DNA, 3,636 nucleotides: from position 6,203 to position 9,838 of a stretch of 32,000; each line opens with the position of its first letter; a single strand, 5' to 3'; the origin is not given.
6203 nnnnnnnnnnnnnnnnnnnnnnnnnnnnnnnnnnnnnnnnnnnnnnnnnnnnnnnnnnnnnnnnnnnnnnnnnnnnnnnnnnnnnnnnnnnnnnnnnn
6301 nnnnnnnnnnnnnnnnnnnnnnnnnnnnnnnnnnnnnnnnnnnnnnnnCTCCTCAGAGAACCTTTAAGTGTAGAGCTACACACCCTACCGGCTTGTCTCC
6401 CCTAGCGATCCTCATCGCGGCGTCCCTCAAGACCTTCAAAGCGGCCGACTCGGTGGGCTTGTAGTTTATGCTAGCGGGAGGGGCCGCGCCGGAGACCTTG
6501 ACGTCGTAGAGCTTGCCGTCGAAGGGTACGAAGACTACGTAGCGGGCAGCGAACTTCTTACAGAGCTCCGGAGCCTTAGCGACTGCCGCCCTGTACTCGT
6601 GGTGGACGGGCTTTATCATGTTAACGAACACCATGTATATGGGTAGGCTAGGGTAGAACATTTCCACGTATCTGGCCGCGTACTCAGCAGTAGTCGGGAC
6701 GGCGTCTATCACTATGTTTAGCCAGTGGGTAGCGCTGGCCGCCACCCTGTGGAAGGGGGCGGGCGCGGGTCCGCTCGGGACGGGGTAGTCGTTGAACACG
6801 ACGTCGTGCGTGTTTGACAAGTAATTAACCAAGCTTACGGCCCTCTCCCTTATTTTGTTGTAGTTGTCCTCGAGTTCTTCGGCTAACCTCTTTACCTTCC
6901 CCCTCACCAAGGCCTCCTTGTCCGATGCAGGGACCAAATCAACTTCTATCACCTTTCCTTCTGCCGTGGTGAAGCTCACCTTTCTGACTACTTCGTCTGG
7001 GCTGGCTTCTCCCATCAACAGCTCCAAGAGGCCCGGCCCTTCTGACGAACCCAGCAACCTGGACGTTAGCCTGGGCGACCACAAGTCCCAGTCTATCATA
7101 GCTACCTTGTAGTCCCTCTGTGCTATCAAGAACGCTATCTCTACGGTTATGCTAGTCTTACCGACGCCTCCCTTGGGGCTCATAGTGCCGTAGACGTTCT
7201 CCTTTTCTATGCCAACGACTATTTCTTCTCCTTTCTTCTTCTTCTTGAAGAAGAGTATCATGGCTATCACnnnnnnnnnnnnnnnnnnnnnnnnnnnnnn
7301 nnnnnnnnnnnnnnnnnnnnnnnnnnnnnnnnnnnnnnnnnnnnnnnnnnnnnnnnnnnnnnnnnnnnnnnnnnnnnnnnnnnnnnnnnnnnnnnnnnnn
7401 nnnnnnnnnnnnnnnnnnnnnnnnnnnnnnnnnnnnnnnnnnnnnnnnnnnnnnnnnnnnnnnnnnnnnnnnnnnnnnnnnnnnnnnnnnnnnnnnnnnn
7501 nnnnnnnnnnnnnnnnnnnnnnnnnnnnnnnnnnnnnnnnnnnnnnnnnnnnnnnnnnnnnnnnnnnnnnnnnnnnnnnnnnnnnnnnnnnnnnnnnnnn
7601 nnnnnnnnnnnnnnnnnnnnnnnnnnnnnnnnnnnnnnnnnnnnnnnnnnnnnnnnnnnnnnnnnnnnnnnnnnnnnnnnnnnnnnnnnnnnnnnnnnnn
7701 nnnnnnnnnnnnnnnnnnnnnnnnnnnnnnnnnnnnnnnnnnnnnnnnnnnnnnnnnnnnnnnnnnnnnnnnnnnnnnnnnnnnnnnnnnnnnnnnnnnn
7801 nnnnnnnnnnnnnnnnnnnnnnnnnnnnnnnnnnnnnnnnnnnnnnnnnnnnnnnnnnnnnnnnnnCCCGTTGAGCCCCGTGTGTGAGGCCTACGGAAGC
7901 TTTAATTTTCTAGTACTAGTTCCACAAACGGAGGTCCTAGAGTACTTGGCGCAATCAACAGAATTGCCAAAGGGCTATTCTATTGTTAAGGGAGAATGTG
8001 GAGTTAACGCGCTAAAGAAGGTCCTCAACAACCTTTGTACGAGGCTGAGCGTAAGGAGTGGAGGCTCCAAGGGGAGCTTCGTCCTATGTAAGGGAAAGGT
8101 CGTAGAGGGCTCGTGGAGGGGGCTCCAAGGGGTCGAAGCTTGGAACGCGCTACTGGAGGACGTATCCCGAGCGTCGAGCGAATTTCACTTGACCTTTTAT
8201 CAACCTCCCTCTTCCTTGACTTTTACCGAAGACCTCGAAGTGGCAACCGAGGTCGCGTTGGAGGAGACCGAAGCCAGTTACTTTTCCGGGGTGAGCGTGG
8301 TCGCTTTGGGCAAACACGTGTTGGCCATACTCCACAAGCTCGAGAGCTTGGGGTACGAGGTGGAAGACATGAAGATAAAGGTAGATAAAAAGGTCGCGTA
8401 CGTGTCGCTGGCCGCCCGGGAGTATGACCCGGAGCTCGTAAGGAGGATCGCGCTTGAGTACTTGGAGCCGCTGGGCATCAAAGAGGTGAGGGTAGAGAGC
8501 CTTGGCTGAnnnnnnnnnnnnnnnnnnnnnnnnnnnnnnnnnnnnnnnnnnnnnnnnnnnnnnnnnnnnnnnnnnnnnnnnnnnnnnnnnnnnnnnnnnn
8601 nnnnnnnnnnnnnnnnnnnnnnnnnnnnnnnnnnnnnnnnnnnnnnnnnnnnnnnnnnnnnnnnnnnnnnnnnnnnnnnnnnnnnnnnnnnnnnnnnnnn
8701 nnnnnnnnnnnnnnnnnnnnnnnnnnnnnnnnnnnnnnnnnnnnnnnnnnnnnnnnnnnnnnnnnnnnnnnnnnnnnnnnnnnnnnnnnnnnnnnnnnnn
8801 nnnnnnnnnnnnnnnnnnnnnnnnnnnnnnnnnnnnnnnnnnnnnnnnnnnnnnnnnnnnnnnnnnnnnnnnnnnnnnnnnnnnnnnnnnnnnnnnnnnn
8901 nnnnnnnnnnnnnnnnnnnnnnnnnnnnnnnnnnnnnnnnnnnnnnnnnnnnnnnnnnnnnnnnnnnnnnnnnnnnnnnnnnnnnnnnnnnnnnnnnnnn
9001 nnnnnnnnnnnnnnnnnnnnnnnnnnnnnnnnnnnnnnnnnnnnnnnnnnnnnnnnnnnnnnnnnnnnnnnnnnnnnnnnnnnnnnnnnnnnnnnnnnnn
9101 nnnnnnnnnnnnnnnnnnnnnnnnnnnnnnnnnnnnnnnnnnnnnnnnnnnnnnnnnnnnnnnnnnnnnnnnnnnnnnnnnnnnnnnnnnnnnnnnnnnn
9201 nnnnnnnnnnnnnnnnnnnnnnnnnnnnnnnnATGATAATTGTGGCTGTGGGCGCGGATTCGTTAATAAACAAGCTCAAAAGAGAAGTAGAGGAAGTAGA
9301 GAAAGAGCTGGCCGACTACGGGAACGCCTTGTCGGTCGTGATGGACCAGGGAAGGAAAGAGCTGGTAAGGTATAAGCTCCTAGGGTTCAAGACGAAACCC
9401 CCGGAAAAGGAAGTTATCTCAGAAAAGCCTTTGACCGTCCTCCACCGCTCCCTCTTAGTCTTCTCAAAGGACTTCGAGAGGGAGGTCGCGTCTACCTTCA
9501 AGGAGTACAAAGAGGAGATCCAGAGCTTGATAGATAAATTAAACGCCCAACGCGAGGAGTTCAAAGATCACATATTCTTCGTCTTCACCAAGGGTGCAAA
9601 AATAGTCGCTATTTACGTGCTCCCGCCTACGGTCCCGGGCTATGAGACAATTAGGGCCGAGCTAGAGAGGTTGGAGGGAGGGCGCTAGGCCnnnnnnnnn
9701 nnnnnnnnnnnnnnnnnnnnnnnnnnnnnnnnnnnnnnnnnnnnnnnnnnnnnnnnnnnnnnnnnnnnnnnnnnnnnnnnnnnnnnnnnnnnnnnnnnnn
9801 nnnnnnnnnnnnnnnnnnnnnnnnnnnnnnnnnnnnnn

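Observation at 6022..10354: Divergent seven-gene locus: ParA/MinD-type ATPase with a family of small paralogous (PATAN/DUF4388-like?) proteins and coiled-coil partners, no assigned function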

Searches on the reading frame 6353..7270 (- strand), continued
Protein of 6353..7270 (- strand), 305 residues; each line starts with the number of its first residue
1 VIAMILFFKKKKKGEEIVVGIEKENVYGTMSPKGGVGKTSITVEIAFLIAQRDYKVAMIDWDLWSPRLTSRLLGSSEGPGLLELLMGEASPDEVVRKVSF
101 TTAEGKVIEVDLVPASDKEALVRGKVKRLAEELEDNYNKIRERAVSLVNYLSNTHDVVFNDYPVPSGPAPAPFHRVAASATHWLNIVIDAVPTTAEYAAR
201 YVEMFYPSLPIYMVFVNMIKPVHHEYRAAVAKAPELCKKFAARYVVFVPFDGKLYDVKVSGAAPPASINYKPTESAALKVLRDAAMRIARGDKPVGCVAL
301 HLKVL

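Call 82: search_protein_families(library=pfam, max_evalue=1, proteins=[L088:5412-6164:+, L088:4933-5328:-])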
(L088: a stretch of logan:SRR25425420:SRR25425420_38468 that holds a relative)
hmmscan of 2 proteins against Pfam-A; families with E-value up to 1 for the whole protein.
L088:5412-6164:+ (250 aa): 10 families
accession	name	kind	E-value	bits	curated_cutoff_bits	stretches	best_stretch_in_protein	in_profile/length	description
PF12773.13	DZR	-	0.00093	19.7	27.3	2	113-145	15-45/45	Double zinc ribbon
PF13248.11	Zn_ribbon_3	-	0.00099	18.9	27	0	152-160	4-12/26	zinc-ribbon domain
PF17032.10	Zn_ribbon_15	-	0.011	16.9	28.9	1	108-145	35-73/73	zinc-ribbon family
PF10571.15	UPF0547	-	0.02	15.5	29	1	127-147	3-23/26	Uncharacterised protein family UPF0547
PF07282.18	Cas12f1-like_TNB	-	0.022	15.3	26.3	0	149-174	27-49/60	Cas12f1-like, TNB domain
PF14952.11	zf-tcix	-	0.044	13.8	31.2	0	151-158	11-18/42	Putative treble-clef, zinc-finger, Zn-binding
PF06093.19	Spt4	-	0.15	12.6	25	1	140-165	3-32/77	Spt4/RpoE2 zinc finger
PF18912.6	DZR_2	-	0.31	11.3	27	0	112-156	9-55/56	Double zinc ribbon domain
PF08271.17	Zn_Ribbon_TF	-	0.48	10.5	29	0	127-148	3-29/43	TFIIB zinc-binding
PF08792.16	A2L_zn_ribbon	-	0.74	10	22.9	0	124-149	3-32/33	A2L zinc ribbon domain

L088:4933-5328:- (131 aa): 4 families
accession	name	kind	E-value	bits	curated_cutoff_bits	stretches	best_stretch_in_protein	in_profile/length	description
PF11237.13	DUF3038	-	0.012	16.1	25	1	10-63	73-126/168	Protein of unknown function (DUF3038)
PF11647.13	MLD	-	0.016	15.7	35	1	8-59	12-59/81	Membrane Localization Domain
PF13093.11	FTA4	-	0.059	13.6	24.8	1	8-53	117-162/199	Kinetochore complex Fta4 of Sim4 subunit, or CENP-50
PF15372.11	DUF4600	-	0.06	14.1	27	1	13-64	53-104/128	Domain of unknown function (DUF4600)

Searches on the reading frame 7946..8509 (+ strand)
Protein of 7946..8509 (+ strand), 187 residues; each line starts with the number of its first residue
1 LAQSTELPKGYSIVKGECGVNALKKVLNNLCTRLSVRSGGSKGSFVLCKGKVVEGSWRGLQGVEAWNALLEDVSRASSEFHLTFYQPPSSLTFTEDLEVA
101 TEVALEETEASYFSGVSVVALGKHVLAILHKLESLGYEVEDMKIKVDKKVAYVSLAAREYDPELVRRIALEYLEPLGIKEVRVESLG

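Call 5: search_protein_families(library=pfam, max_evalue=1, proteins=[window:7946-8509:+])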
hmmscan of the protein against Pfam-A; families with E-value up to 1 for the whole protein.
window:7946-8509:+ (187 aa): 1 family
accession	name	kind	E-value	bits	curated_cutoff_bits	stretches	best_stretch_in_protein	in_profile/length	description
PF13224.11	DUF4032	-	0.038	14.3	23.8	1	129-167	24-62/163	Domain of unknown function (DUF4032)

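Call 6: search_protein_families(library=ncbifam, max_evalue=1, proteins=[window:7946-8509:+])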
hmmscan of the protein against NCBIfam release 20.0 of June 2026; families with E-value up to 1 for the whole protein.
window:7946-8509:+ (187 aa): 1 family
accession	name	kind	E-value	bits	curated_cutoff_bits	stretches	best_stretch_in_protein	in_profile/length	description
NF008334.0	PRK11119.1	equivalog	0.019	14.1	215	1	128-160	48-79/331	glycine betaine/L-proline ABC transporter substrate-binding protein ProX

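Call 63: search_solved_structures(query=A6, max_evalue=10)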
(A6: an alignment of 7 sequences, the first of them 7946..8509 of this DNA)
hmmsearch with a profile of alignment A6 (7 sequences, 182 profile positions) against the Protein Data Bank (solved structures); distinct sequences matched with E-value up to 10: 0.

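Call 65: search_protein_families(library=pfam, alignment_id=A6, max_evalue=5)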
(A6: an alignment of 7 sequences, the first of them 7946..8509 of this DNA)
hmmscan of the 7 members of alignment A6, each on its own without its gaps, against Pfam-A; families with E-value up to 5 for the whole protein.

A. member 1, window:7946-8509:+ (187 aa): 1 family
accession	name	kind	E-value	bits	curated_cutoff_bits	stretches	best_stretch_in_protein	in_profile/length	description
PF13224.11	DUF4032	-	0.038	14.3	23.8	1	129-167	24-62/163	Domain of unknown function (DUF4032)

B. families by the number of members that match (of 7 scanned): 3 families
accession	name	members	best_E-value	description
PF13224.11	DUF4032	1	0.038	Domain of unknown function (DUF4032)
PF04940.18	BLUF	1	0.075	Sensors of blue-light using FAD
PF03432.20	Relaxase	1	0.27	MobA/VirD2-like, nuclease domain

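Call 81: search_protein_families(library=padloc, max_evalue=0.01, proteins=[window:7946-8509:+])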
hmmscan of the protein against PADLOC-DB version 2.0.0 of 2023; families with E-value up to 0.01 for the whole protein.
window:7946-8509:+ (187 aa): 0 families

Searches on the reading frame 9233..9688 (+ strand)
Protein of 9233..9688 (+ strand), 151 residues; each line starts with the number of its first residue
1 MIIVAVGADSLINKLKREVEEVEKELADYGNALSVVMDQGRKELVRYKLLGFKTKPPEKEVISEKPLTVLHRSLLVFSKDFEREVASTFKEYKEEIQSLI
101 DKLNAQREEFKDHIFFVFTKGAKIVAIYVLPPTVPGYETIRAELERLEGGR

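Call 5: search_protein_families(library=pfam, max_evalue=1, proteins=[window:9233-9688:+])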
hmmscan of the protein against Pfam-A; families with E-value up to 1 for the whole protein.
window:9233-9688:+ (151 aa): 14 families
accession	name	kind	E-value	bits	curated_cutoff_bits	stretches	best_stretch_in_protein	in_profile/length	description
PF05769.16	SIKE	-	0.011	16.1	24.3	1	10-47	73-110/180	SIKE family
PF17675.6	APG6_N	-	0.014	16.3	45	1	8-108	7-74/132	Apg6 coiled-coil region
PF07464.16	ApoLp-III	-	0.02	15.5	36.3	0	7-46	30-69/146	Apolipophorin-III precursor (apoLp-III)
PF01442.23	Apolipoprotein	-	0.021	15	90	0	10-40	37-67/190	Apolipoprotein A1/A4/E domain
PF09177.16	STX6_10_61_N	-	0.029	15.4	29.4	0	85-114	35-64/99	Syntaxin 6/10/61, N-terminal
PF04100.18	Vps53_N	-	0.038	13.5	26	0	84-118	144-180/372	Vps53, N-terminal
PF03938.19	OmpH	-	0.051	14.2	32.4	1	79-111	18-50/141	Outer membrane protein (OmpH-like)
PF12654.12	DUF3786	-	0.054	13.5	27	1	49-114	58-123/176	Domain of unknown function (DUF3786)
PF16515.11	HIP1_clath_bdg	-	0.057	14.3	28.8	0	12-35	54-77/99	Clathrin-binding domain of Huntingtin-interacting protein 1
PF22482.2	AsnC_trans_reg_3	-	0.076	13.6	24.4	1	1-44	6-48/95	PF0864 C-terminal dimeric alpha+beta barrel domain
PF06013.18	WXG100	-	0.077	13.7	27.3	0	84-110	11-37/86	Proteins of 100 residues with WXG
PF09831.14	DUF2058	-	0.1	13.1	25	1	82-129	61-106/174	Uncharacterized protein conserved in bacteria (DUF2058)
PF13600.11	DUF4140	-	0.19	12.6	27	0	12-38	67-93/98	N-terminal domain of unknown function (DUF4140)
PF10444.14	Nbl1_Borealin_N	-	0.23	11.5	24.4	1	79-105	7-33/57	Nbl1 / Borealin N terminal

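Call 6: search_protein_families(library=ncbifam, max_evalue=1, proteins=[window:9233-9688:+])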
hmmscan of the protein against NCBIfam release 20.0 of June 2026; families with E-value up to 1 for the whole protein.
window:9233-9688:+ (151 aa): 3 families
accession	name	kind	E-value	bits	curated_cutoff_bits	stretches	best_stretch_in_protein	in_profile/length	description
TIGR01597.1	PYST-B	paralog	0.062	12.8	175.5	1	9-33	112-136/256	Plasmodium yoelii subtelomeric family PYST-B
TIGR02977.1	phageshock_pspA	equivalog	0.082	12.6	242.95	1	14-106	56-132/219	phage shock protein PspA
NF006546.0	PRK09039.1-5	equivalog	0.18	11.1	615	1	10-118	159-265/343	peptidoglycan -binding protein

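Call 81: search_protein_families(library=padloc, max_evalue=0.01, proteins=[window:9233-9688:+])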
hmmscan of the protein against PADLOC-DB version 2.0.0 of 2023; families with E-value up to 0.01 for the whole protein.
window:9233-9688:+ (151 aa): 1 family
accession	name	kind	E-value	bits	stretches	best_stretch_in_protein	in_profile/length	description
PDLC03859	LmuB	-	0.0032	14.7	1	12-112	195-290/611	-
